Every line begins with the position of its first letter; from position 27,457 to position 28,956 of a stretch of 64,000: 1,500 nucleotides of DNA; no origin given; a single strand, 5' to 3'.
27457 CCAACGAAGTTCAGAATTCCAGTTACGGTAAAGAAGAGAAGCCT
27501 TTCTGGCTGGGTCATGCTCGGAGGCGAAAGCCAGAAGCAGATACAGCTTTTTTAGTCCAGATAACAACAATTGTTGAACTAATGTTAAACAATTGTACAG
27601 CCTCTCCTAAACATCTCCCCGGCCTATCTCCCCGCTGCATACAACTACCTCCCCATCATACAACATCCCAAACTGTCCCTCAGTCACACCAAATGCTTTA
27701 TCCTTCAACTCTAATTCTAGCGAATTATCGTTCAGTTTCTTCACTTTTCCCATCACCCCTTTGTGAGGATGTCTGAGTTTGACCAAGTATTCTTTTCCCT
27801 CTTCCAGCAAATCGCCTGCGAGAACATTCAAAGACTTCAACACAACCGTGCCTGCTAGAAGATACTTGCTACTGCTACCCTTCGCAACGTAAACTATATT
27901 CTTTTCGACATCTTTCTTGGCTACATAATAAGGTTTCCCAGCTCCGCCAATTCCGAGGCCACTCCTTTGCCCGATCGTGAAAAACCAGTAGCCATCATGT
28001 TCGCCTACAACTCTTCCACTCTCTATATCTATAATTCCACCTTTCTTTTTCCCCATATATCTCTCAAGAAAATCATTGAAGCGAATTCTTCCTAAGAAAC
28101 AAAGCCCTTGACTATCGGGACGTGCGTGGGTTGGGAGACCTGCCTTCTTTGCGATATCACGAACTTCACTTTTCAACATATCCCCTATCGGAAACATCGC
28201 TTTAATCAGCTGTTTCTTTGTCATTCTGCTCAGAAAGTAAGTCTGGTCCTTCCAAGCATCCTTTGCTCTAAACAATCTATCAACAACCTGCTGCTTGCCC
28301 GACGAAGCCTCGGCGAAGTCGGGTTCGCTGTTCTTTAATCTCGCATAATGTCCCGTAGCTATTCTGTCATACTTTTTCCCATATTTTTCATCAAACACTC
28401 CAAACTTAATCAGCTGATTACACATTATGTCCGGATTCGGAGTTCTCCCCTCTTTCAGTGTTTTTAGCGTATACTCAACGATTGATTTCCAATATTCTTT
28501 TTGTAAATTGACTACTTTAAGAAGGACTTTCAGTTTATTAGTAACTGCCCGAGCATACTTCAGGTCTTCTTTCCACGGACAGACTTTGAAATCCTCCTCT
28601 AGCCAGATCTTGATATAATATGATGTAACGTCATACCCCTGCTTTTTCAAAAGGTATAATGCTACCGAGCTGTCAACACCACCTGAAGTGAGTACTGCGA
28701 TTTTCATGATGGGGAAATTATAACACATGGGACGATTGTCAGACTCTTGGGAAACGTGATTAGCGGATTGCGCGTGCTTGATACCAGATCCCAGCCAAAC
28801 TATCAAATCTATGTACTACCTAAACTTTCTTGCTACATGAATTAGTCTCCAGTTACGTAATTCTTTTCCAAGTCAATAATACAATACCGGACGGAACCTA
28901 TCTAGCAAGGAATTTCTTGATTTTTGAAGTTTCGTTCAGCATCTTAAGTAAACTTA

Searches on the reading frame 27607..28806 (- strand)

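Call 66: search_protein_families(library=pfam, proteins=[window:27607-28806:-], max_evalue=0.00001)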
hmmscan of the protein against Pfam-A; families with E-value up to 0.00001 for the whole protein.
window:27607-28806:- (399 aa): 3 families
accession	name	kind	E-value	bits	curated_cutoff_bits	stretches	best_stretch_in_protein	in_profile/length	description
PF03054.22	tRNA_Me_trans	-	9.8e-69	231.5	20.6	1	34-239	1-201/202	tRNA methyl transferase HUP domain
PF20259.3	tRNA_Me_trans_M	-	7.1e-28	96.4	27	1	244-309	1-66/66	tRNA methyl transferase PRC-barrel domain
PF20258.4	tRNA_Me_trans_C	-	1.5e-11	44.9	20.6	1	324-394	7-77/77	Aminomethyltransferase beta-barrel domain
